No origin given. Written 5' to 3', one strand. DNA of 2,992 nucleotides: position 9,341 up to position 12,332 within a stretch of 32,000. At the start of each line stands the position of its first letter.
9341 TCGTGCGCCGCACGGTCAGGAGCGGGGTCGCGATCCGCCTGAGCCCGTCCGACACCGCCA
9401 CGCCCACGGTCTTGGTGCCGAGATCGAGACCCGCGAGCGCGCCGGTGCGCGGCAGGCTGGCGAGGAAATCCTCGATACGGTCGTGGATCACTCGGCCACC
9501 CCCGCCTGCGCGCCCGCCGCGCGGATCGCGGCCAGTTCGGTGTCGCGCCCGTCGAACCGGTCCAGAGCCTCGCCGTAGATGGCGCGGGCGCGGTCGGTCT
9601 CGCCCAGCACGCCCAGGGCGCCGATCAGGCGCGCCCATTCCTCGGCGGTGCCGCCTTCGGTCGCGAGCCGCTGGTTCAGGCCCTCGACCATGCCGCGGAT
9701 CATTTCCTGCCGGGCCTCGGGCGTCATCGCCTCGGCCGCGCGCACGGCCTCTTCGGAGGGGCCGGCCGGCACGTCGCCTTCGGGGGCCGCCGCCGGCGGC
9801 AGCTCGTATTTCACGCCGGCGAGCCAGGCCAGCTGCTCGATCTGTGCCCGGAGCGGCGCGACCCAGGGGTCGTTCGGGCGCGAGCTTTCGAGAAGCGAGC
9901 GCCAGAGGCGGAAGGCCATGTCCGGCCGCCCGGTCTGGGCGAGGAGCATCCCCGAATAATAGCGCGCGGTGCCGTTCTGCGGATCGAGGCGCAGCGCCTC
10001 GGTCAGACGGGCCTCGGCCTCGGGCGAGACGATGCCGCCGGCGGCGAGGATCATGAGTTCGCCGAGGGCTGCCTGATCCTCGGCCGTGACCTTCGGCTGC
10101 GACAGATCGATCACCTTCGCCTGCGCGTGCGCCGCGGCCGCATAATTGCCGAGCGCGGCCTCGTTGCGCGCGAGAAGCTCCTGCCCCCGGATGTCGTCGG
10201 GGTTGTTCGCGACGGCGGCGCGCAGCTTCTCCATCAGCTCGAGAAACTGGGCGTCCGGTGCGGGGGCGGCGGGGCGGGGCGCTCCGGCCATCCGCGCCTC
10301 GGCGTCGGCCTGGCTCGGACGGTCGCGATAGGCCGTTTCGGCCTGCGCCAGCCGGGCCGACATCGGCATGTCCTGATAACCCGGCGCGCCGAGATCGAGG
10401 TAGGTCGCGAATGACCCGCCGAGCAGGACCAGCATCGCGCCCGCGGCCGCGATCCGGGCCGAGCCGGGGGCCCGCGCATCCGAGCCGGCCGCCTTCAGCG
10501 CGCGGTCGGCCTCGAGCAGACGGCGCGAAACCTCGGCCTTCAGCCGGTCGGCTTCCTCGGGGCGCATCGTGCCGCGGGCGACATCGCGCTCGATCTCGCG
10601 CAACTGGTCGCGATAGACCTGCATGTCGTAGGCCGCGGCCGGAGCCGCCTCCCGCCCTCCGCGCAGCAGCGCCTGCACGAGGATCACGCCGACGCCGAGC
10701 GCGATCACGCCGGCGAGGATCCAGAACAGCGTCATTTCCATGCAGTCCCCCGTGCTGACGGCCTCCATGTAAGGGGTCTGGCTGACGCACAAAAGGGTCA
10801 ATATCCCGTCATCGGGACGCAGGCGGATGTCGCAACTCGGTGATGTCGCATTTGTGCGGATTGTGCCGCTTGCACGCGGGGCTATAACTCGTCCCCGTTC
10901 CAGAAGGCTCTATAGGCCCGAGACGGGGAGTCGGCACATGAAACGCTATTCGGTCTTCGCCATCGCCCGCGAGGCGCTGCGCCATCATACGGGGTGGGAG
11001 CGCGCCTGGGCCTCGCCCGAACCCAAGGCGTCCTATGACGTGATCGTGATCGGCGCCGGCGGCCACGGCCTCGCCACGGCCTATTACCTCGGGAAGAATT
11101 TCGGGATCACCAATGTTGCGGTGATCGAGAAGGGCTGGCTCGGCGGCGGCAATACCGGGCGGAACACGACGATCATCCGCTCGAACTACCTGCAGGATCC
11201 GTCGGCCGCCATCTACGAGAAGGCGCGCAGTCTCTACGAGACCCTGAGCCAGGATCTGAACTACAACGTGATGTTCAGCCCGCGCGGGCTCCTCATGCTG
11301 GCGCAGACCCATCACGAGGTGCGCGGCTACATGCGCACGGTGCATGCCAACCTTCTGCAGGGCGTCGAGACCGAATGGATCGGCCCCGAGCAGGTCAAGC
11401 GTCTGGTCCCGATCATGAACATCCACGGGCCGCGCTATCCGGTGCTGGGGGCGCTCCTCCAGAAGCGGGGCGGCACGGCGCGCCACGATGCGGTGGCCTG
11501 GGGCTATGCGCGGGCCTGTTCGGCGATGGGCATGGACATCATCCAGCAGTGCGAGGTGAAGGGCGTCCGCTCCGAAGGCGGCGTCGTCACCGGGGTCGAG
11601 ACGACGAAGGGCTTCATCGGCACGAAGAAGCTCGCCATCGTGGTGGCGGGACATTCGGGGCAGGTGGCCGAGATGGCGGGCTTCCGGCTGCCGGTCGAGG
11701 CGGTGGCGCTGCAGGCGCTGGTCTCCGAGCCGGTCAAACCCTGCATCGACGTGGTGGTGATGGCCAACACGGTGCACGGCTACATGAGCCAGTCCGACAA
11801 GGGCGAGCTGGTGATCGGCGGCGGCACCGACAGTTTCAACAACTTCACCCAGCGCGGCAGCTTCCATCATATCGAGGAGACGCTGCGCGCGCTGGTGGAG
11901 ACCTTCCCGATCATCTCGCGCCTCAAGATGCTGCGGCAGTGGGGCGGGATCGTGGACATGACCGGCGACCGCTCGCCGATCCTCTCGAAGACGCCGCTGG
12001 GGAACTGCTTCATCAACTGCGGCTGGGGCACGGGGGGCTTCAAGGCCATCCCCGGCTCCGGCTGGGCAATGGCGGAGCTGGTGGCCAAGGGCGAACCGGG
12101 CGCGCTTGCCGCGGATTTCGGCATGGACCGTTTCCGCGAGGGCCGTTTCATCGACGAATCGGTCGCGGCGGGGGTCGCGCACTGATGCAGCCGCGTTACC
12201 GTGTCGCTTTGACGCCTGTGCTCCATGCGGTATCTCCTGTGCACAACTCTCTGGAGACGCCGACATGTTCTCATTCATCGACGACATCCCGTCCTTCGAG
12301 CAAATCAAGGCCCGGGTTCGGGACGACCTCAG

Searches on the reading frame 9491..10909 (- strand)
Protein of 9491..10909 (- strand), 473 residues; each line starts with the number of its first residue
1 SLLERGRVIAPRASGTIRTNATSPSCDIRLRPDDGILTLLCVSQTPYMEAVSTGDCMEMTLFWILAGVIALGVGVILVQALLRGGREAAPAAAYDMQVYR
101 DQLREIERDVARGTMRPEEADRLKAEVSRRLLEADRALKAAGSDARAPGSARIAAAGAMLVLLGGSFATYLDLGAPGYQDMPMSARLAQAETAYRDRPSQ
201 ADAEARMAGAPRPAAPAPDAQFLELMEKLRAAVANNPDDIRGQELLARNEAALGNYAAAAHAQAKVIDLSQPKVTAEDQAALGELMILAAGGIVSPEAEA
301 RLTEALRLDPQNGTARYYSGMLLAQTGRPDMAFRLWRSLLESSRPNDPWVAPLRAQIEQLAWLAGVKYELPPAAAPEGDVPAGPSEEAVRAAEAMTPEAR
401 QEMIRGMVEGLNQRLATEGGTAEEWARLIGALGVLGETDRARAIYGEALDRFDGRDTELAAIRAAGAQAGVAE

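Call 82: search_protein_families(library=pfam, proteins=[window:9491-10909:-], max_evalue=0.00001)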
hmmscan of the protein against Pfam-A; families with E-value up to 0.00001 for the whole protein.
window:9491-10909:- (473 aa): 1 family
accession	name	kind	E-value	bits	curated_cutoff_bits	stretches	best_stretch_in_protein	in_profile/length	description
PF23914.1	TPR_CcmH_CycH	-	2.6e-07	31.1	42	1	216-348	26-156/158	Cytochrome c-type biogenesis protein H TPR domain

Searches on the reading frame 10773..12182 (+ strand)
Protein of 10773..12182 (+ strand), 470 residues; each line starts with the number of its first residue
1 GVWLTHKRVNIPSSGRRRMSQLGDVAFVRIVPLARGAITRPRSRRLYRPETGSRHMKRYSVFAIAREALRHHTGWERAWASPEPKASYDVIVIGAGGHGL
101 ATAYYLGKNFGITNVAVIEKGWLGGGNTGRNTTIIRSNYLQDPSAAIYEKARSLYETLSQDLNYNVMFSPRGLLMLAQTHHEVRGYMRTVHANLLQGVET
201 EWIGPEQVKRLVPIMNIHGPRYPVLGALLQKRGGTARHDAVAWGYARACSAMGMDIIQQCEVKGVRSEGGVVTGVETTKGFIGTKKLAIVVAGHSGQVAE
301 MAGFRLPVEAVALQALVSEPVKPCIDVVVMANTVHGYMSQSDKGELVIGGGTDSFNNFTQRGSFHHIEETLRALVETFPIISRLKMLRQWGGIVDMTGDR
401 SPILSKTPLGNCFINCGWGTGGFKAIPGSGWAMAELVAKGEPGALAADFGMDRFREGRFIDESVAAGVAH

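Call 82: search_protein_families(library=pfam, proteins=[window:10773-12182:+], max_evalue=0.00001)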
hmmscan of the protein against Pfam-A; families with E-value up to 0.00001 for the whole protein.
window:10773-12182:+ (470 aa): 2 families
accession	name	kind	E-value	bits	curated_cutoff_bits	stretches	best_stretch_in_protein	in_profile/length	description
PF01266.30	DAO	-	3.8e-67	227.8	27.9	1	89-436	1-353/353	FAD dependent oxidoreductase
PF01946.23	Thi4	-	3e-06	27.1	26.2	1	86-131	16-60/235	Thi4 family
